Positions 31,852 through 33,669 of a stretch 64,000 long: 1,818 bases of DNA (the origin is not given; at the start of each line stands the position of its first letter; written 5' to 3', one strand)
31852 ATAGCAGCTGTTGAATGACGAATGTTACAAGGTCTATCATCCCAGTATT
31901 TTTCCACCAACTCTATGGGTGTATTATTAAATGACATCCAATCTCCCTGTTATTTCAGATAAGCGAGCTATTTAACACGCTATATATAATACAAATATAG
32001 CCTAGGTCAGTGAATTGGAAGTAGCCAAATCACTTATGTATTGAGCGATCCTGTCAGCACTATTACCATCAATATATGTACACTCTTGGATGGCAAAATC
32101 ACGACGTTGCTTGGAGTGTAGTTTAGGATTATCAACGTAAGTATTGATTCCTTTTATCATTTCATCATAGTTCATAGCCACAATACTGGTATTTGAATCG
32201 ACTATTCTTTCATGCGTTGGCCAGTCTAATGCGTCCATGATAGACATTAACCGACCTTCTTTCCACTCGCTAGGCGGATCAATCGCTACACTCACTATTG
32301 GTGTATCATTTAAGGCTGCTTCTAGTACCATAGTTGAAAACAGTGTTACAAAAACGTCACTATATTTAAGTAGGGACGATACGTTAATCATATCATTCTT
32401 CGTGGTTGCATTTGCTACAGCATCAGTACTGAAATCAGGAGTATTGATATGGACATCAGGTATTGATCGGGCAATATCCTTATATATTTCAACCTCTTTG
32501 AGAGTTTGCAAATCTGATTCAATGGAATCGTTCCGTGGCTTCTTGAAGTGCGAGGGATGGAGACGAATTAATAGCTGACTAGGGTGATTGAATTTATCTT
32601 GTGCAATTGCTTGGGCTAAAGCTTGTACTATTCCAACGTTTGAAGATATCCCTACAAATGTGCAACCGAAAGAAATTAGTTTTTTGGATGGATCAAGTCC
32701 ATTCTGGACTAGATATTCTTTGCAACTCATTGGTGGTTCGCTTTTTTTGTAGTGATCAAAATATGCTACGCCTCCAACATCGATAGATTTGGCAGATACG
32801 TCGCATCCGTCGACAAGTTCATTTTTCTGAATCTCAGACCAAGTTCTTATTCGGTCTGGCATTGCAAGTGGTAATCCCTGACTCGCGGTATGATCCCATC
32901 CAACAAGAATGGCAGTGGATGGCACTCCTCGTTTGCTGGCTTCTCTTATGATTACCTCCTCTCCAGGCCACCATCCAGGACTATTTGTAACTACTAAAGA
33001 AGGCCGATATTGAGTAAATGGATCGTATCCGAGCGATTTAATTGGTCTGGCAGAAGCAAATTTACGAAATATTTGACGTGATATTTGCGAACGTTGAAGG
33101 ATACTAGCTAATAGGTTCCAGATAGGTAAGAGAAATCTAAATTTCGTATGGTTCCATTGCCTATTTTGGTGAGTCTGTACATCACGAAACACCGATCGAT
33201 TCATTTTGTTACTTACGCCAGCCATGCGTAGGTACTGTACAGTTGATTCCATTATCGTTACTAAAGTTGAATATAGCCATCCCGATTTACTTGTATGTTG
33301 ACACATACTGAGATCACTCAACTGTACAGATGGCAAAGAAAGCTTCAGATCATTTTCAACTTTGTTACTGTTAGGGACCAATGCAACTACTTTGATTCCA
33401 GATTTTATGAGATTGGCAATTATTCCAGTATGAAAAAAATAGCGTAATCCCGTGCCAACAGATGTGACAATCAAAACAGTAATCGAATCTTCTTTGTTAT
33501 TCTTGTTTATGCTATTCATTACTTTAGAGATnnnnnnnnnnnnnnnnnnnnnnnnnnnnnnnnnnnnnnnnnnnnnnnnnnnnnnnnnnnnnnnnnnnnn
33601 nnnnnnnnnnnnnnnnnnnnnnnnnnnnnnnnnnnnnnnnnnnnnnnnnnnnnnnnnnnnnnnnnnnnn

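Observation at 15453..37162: Three paralogous uncharacterised GT-B-like proteins, one per nonulosonate module: candidate new CMP-nonulosonate transferases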

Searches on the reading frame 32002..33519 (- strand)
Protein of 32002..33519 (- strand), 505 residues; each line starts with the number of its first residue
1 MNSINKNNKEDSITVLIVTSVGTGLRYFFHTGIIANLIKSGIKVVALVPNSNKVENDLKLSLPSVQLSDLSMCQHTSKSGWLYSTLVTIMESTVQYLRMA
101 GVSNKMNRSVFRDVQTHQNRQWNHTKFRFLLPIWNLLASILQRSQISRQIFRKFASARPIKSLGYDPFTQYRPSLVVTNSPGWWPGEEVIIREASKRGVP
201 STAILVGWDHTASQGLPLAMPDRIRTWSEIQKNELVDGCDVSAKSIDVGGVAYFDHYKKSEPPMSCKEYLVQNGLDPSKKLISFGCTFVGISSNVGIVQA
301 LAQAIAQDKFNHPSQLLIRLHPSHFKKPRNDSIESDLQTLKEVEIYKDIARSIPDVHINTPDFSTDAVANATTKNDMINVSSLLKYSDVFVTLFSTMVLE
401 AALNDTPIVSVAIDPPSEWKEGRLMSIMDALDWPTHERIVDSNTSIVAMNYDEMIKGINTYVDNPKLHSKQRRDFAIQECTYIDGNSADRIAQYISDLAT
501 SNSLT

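Call 4: search_protein_families(library=pfam, proteins=[window:32002-33519:-], max_evalue=1)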
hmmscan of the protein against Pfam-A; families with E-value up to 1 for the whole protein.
window:32002-33519:- (505 aa): 5 families
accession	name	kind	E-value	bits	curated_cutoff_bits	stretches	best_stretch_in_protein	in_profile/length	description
PF04464.20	Glyphos_transf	-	1.4e-06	28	22.1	1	366-495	250-365/367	CDP-Glycerol:Poly(glycerophosphate) glycerophosphotransferase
PF02350.25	Epimerase_2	-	0.04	13.2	30.6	1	442-495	297-346/347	UDP-N-acetylglucosamine 2-epimerase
PF04007.18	DUF354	-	0.071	12.6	22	1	367-411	241-285/349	Protein of unknown function (DUF354)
PF14733.11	ACDC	-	0.14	12.8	22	0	96-149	36-78/91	AP2-coincident C-terminal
PF03876.22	SHS2_Rpb7-N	-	0.21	12.2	24.8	1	316-337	2-23/57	SHS2 domain found in N terminus of Rpb7p/Rpc25p/MJ0397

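Call 5: search_protein_families(library=ncbifam, proteins=[window:32002-33519:-], max_evalue=1)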
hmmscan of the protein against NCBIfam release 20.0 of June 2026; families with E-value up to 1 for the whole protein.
window:32002-33519:- (505 aa): 1 family
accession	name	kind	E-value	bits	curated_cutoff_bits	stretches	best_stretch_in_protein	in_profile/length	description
NF046086.1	BFO_1060_trans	domain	6.7e-12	45.2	200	1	220-498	104-363/365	BFO_1060 family glycosyltransferase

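Call 19: find_homologous_proteins(query=window:32002-33519:-, max_evalue=0.00001)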
Query window:32002-33519:- (505 aa): 142 proteins with E <= 0.00001 among 8000 candidates; the best 120 are listed.
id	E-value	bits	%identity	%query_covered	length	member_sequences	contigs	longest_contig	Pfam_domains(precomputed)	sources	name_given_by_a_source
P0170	1.6e-189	649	58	98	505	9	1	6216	-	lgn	-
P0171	1.9e-156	540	49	97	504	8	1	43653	-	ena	-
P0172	1.2e-135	471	45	97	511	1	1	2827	-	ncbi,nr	ncbi:MAG: hypothetical protein HY688_02290 [Chloroflexi bacterium]|nr:hypothetical protein [Chlorofl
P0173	1.8e-124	434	42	96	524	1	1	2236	-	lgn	-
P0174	7.9e-121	422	40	97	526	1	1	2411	PF04464.21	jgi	jgi:glycosyltransferase involved in cell wall biosynthesis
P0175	1.5e-120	421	41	100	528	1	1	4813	-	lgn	-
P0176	9.1e-120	419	41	97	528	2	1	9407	PF04464.21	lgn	-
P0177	1.1e-118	415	40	97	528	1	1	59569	PF04464.21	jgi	jgi:hypothetical protein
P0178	2.8e-118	414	40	98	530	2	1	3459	PF04464.21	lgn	-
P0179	1.2e-117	412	42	95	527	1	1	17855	-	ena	-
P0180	1.4e-117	412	41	96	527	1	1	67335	-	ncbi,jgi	jgi:glycosyltransferase involved in cell wall biosynthesis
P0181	2.6e-117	411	43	96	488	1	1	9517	-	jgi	jgi:hypothetical protein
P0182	3.1e-115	404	40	97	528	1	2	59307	PF04464.21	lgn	-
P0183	3.9e-115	404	39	99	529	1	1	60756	PF04464.21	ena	-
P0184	6.4e-115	403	41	96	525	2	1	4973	PF04464.21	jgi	jgi:hypothetical protein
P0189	2.3e-111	391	40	97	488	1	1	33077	PF04464.21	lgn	-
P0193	2.8e-78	282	35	96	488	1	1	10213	PF04464.21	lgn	-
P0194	9.5e-78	280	36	95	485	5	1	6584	PF04464.21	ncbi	-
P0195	9.9e-77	277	33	95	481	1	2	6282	PF04464.21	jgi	jgi:CDP-glycerol glycerophosphotransferase (TagB/SpsB family)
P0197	2.1e-75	273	33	95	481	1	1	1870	PF04464.21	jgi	jgi:CDP-glycerol glycerophosphotransferase (TagB/SpsB family)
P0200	2.4e-75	272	32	95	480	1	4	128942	PF04464.21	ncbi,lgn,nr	ncbi:MAG TPA: CDP-glycerol glycerophosphotransferase family protein [Anaerolineales bacterium]|nr:CD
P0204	1.5e-74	270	35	93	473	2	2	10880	PF04464.21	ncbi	-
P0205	1.8e-74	269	35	96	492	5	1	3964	PF04464.21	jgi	-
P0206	2.0e-74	269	35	96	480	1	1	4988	PF04464.21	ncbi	-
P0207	2.2e-74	269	32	97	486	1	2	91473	PF04464.21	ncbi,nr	ncbi:MAG: hypothetical protein DPW18_10500 [Chloroflexi bacterium]|nr:hypothetical protein [Chlorofl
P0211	3.8e-74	268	33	95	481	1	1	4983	PF04464.21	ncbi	ncbi:MAG: CDP-glycerol glycerophosphotransferase family protein [Anaerolineales bacterium]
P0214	6.6e-74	268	33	97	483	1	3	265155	PF04464.21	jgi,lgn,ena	-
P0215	6.7e-74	268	34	97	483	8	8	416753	PF04464.21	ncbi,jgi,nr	ncbi:MAG: CDP-glycerol glycerophosphotransferase family protein [Chloroflexi bacterium]|jgi:hypothet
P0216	1.2e-73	267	32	96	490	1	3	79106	PF04464.21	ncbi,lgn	ncbi:MAG: hypothetical protein Kow0070_09030 [Anaerolineales bacterium]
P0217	1.4e-73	266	34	94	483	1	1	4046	PF04464.21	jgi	jgi:hypothetical protein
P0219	1.7e-73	266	32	95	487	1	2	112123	PF04464.21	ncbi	-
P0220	1.7e-73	266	34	97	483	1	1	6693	PF04464.21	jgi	jgi:hypothetical protein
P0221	2.6e-73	266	33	95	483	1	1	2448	PF04464.21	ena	-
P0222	2.7e-73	266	35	93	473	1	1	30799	PF04464.21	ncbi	-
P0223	3.1e-73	265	33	96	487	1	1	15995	PF04464.21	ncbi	-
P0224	3.3e-73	265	33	95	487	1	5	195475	PF04464.21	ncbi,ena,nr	ncbi:MAG: CDP-glycerol glycerophosphotransferase family protein [Chloroflexi bacterium]|nr:CDP-glyce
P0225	3.4e-73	265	33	95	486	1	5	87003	PF04464.21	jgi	jgi:CDP-glycerol glycerophosphotransferase (TagB/SpsB family)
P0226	3.6e-73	265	33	95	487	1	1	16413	PF04464.21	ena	-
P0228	4.8e-73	265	33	95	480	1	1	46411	PF04464.21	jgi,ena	-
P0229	4.8e-73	265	33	95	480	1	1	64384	PF04464.21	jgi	jgi:hypothetical protein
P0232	9.6e-73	264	32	98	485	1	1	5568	PF04464.21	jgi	jgi:CDP-glycerol glycerophosphotransferase (TagB/SpsB family)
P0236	1.1e-72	264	33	93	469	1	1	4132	PF04464.21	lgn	-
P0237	1.2e-72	263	33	95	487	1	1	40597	PF04464.21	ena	-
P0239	2.2e-72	263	31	95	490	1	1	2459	PF04464.21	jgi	jgi:CDP-glycerol glycerophosphotransferase (TagB/SpsB family)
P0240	2.2e-72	263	34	95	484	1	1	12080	PF04464.21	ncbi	-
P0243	3.2e-72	262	34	93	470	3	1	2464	PF04464.21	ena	-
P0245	5.6e-72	261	31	95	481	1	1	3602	PF04464.21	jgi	jgi:CDP-glycerol glycerophosphotransferase (TagB/SpsB family)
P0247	6.5e-72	261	31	95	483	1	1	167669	PF04464.21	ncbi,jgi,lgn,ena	-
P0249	6.9e-72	261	31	95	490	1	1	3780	PF04464.21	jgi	jgi:CDP-glycerol glycerophosphotransferase (TagB/SpsB family)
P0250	8.2e-72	261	34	97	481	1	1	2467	PF04464.21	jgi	jgi:hypothetical protein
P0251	8.4e-72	261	32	95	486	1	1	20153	PF04464.21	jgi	-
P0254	2.2e-71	259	32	95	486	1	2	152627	PF04464.21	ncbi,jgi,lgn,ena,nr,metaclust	ncbi:MAG: CDP-glycerol glycerophosphotransferase family protein [Chloroflexi bacterium]|nr:CDP-glyce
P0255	2.8e-71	259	33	94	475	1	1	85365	PF04464.21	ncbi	-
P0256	3.3e-71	259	33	95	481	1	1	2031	PF04464.21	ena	-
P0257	3.7e-71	258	32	97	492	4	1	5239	PF04464.21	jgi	jgi:hypothetical protein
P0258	3.8e-71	258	32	95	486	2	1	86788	PF04464.21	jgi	jgi:CDP-glycerol glycerophosphotransferase (TagB/SpsB family)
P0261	5.0e-71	258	32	96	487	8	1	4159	PF04464.21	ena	-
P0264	9.8e-71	257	33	94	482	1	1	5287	PF04464.21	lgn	-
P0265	1.2e-70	257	32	95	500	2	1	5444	PF04464.21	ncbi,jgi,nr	ncbi:MAG: hypothetical protein FJZ87_15110 [Chloroflexi bacterium]|nr:hypothetical protein [Chlorofl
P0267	4.9e-70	255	31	95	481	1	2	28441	PF04464.21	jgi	-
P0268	4.9e-70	255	31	95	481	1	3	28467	PF04464.21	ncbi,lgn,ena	-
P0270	9.9e-70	254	32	95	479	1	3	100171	PF04464.21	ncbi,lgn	ncbi:MAG: hypothetical protein Fur002_06330 [Anaerolineales bacterium]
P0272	1.4e-69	253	33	95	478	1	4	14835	PF04464.21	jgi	jgi:hypothetical protein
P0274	1.7e-69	253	31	95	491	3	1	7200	PF04464.21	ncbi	-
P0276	3.0e-69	252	31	95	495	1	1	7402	PF04464.21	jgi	jgi:hypothetical protein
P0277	6.6e-69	251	31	93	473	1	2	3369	PF04464.21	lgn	-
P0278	1.5e-68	250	32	95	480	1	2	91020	PF04464.21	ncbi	-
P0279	1.9e-68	250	30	96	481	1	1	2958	PF04464.21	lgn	-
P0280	4.5e-68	248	32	95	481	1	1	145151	PF04464.21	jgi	jgi:CDP-glycerol glycerophosphotransferase (TagB/SpsB family)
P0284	1.7e-67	246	31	95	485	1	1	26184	PF04464.21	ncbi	-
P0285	1.7e-67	246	31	95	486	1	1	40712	PF04464.21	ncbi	-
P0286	2.1e-67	246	31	97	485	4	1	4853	PF04464.21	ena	-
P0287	5.2e-67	245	32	95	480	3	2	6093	PF04464.21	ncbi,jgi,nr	ncbi:MAG: CDP-glycerol glycerophosphotransferase family protein [Anaerolineae bacterium]|nr:CDP-glyc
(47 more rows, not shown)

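Call 21: find_encoding_contigs(protein=P0177, flank=10000, max_places=2)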
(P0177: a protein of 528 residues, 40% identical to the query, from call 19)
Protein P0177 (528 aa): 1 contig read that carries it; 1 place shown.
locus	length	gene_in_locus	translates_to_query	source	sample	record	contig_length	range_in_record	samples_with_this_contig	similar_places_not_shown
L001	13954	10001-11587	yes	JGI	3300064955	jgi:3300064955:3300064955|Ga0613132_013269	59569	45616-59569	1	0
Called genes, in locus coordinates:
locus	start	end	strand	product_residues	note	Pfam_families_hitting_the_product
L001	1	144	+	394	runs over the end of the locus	PF02350:Epimerase_2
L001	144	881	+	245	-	PF02348:CTP_transf_3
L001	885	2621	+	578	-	PF13522:GATase_6, PF13537:GATase_7, PF12481:DUF3700, PF00733:Asn_synthase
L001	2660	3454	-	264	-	PF01209:Ubie_methyltran (weak), PF08241:Methyltransf_11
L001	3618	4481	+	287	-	PF00483:NTP_transferase, PF12804:NTP_transf_3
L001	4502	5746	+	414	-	PF13439:Glyco_transf_4, PF13579:Glyco_trans_4_4, PF20706:GT4-conflict, PF00534:Glycos_transf_1, PF13524:Glyco_trans_1_2, PF13692:Glyco_trans_1_4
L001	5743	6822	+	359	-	PF03016:Exostosin_GT47, PF24785:RXYLT1_C (weak)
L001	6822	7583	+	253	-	PF05050:Methyltransf_21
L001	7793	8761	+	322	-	PF01061:ABC2_membrane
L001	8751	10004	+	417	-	PF00005:ABC_tran, PF13304:AAA_21 (faint)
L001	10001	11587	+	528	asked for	PF04464:Glyphos_transf (faint)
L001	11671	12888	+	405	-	-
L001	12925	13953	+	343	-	?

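Call 22: find_encoding_contigs(protein=P0180, flank=10000, max_places=2)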
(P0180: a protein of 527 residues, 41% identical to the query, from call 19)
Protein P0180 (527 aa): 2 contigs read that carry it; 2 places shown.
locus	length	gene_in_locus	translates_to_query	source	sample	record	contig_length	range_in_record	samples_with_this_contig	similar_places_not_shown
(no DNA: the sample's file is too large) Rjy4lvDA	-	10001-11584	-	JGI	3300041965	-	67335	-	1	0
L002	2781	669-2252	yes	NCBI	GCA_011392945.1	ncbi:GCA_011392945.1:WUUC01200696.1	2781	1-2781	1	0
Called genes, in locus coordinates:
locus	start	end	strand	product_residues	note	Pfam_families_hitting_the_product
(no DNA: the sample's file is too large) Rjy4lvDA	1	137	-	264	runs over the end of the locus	PF01209:Ubie_methyltran (weak), PF13649:Methyltransf_25 (weak), PF08241:Methyltransf_11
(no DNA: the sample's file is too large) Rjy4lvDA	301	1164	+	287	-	PF00483:NTP_transferase, PF12804:NTP_transf_3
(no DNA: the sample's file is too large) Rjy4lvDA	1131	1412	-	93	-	-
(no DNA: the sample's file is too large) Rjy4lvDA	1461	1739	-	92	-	-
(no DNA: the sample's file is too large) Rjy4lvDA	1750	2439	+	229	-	PF20706:GT4-conflict, PF00534:Glycos_transf_1, PF13692:Glyco_trans_1_4, PF13524:Glyco_trans_1_2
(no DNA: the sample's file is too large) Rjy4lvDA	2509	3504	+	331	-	PF03016:Exostosin_GT47, PF24785:RXYLT1_C (weak)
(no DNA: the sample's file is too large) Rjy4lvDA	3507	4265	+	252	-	PF05050:Methyltransf_21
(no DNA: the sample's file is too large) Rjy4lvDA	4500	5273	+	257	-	PF01061:ABC2_membrane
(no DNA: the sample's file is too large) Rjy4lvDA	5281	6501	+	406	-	PF00005:ABC_tran, PF13304:AAA_21 (faint)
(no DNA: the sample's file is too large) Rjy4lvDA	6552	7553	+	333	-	PF13489:Methyltransf_23, PF07021:MetW, PF08241:Methyltransf_11, PF08242:Methyltransf_12, PF13649:Methyltransf_25, PF13847:Methyltransf_31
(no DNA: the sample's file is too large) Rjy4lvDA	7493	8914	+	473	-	-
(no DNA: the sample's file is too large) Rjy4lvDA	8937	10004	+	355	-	PF02348:CTP_transf_3 (weak)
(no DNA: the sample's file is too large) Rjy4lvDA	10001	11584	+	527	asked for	-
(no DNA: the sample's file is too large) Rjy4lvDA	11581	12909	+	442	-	PF02350:Epimerase_2 (weak)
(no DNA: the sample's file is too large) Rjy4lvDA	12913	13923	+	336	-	PF02353:CMAS (weak), PF07021:MetW (weak), PF13489:Methyltransf_23, PF13847:Methyltransf_31, PF08241:Methyltransf_11, PF08242:Methyltransf_12, PF13649:Methyltransf_25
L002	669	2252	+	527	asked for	-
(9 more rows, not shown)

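Call 30: search_solved_structures(query=A2, max_evalue=1, show_alignments=2)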
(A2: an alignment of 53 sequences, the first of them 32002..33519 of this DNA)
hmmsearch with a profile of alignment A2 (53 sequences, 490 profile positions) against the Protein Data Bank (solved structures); distinct sequences matched with E-value up to 1: 3.
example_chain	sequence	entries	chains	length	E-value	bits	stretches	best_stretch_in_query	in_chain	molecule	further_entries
8va1_A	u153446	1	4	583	0.22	13.3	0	352-400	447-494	Teichoic acid ribitol-phosphate polymerase TarL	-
2l82_A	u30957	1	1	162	0.34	12.6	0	24-65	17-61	DESIGNED PROTEIN OR32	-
11cp_A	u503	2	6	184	0.71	11.6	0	72-107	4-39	designed metalloprotease TDPr3 | TDPr3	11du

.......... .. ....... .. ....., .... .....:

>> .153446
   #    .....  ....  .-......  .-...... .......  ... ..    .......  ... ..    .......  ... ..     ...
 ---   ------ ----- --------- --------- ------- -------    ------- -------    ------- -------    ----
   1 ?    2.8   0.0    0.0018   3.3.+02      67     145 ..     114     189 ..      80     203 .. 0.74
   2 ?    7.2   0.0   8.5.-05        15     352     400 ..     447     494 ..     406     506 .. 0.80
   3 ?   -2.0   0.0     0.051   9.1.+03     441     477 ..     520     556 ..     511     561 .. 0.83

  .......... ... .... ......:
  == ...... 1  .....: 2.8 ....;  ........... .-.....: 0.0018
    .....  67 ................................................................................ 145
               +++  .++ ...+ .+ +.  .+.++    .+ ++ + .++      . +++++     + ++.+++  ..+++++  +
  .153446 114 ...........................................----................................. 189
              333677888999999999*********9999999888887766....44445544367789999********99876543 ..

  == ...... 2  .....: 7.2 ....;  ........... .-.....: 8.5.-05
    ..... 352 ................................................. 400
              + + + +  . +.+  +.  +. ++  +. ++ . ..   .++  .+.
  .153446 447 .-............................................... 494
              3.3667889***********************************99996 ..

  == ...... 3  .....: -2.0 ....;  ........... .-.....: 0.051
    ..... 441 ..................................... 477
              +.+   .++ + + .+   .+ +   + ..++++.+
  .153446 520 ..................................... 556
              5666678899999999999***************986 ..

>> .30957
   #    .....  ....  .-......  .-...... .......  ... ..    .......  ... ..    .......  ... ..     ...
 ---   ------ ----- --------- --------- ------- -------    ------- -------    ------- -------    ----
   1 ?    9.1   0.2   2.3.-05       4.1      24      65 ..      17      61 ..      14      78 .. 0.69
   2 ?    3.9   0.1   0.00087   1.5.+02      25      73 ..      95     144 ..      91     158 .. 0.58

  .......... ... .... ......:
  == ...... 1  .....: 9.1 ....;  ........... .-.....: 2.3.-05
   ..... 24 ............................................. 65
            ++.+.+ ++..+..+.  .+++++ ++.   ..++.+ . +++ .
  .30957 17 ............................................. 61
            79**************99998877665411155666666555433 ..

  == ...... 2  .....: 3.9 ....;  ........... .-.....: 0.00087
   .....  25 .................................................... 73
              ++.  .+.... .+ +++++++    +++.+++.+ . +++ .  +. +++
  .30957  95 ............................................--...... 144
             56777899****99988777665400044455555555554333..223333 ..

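Call 50: predict_structure(alignment_id=A2)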
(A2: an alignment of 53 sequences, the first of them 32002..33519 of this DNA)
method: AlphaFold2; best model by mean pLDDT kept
length: 505 residues; sequences in the alignment: 53
mean_pLDDT: 91.6   pTM: 0.90
mean pLDDT of the five models: 91.6, 90.8, 90.7, 90.4, 89.3
residues with pLDDT >= 90: 389; 70-90: 93; 50-70: 13; < 50: 10
segments of 3 or more residues with pLDDT < 50: 1-9
pLDDT, mean of each block of 10 residues (from residue 1): 44 92 90 95 95 88 91 67 87 93 94 90 90 97 97 93 91 96 93 97 82 87 95 94 96 89 92 98 95 95 98 98 90 89 97 98 86 93 97 93 97 93 88 93 97 98 98 96 95 97 66
secondary structure, 60 per line:
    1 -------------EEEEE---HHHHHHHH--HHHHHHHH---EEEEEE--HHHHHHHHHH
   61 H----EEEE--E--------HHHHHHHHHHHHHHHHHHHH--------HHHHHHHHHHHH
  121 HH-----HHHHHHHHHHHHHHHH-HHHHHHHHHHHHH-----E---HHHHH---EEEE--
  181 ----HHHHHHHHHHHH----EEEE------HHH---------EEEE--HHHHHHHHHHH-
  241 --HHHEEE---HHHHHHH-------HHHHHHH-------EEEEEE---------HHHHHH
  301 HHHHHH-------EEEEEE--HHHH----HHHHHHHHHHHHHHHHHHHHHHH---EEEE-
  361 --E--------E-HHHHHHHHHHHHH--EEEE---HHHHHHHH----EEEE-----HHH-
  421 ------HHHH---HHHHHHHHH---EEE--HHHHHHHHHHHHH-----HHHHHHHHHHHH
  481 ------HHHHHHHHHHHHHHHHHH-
elements in order: E14-18 H22-29 H32-39 E43-48 H51-61 E66-69 H81-100 H109-122 H128-143 H145-157 H167-171 E175-178 H185-196 E201-204 E223-226 H229-239 E246-248 H252-258 H266-272 E280-285 H295-306 E314-319 H322-325 H330-352 E356-359 H374-386 E389-392 H396-403 E408-411 H427-430 H434-442 E446-448 H451-463 H469-480 H487-504

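Call 52: find_related_loci(query=A2, collection=genome_contigs, flank=10000)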
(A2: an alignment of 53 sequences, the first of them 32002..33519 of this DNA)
Query A2 (505 aa) in genome_contigs; peptide patterns used: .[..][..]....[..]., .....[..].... (x = any residue, [..] = any of these).
599 stretches matched a pattern (row limit reached: there are more); 560 encode a relative of the query (tblastn E <= 1e-3); the best 80 are kept; 80 distinct loci.
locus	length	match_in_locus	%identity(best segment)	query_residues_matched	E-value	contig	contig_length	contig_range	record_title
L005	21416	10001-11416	33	15-502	5e-88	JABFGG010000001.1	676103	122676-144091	MAG: Chloroflexota bacterium isolate CFX15 c_000000000001, whole genome shotgun sequence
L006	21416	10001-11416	34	12-498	4e-87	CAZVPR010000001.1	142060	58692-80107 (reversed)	MAG TPA_asm: uncultured Anaerolineales bacterium isolate SRP077602_co5_498 genome assembly, contig: NODE_276_length_1420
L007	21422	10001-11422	34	8-495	3e-87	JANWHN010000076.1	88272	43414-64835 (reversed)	MAG: Anaerolineales bacterium isolate CRAIB_MAG16 c_000000080782, whole genome shotgun sequence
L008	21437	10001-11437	32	5-498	1e-86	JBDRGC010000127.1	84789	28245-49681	MAG: Chloroflexota bacterium isolate MEGAHIT-group-1.410 k141_2813859, whole genome shotgun sequence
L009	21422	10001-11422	34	15-503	8e-87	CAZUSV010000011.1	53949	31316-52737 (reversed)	MAG TPA_asm: uncultured Anaerolineales bacterium isolate SRP077602_co5_397 genome assembly, contig: NODE_2811_length_539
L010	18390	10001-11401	32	15-495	6e-87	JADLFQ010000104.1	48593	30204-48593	MAG: Anaerolineaceae bacterium isolate SJ387 c_000001756417, whole genome shotgun sequence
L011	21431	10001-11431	34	5-495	8e-87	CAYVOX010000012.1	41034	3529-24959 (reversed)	MAG TPA_asm: uncultured Anaerolineaceae bacterium isolate binchicken_co22_236 genome assembly, contig: NODE_1004_length_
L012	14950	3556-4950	33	15-495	2e-86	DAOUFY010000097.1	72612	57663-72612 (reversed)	MAG TPA_asm: Anaerolineales bacterium isolate R24_82 k131_357421, whole genome shotgun sequence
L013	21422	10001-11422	34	12-500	2e-86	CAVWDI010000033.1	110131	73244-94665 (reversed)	MAG: uncultured Chloroflexia bacterium isolate MFD03804.bin.2.42 genome assembly, contig: contig_65160, whole genome sho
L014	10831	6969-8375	32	15-498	2e-86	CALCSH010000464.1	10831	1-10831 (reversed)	MAG TPA_asm: uncultured Anaerolineae bacterium isolate ERR2206789_bin.32_CONCOCT_v1.1_MAG genome assembly, contig: ERZ89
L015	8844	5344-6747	34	15-498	3e-86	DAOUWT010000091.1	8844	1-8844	MAG TPA_asm: Chloroflexota bacterium isolate CSMAG_882 CSMAG_882_k141_84239_length_8844_cov_42.4817, whole genome shotgu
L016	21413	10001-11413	34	14-498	3e-86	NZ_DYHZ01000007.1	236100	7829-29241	MAG: Anaerolinea thermophila isolate TT109_54_104 Afr_mines_TT109_18_length_236100_cov_44_975661, whole genome shotgun s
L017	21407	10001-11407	33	15-497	1e-85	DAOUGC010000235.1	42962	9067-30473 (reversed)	MAG TPA_asm: Levilinea sp. isolate R24_96 k131_1786253, whole genome shotgun sequence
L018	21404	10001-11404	33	14-495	8e-86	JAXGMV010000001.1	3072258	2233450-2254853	MAG: Anaerolineaceae bacterium isolate AnMBR.bin240 bin240_1, whole genome shotgun sequence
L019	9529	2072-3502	33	5-495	1e-85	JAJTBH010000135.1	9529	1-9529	MAG: Anaerolineae bacterium isolate MS_R1_8 NODE_1391_length_9529_cov_3.607874, whole genome shotgun sequence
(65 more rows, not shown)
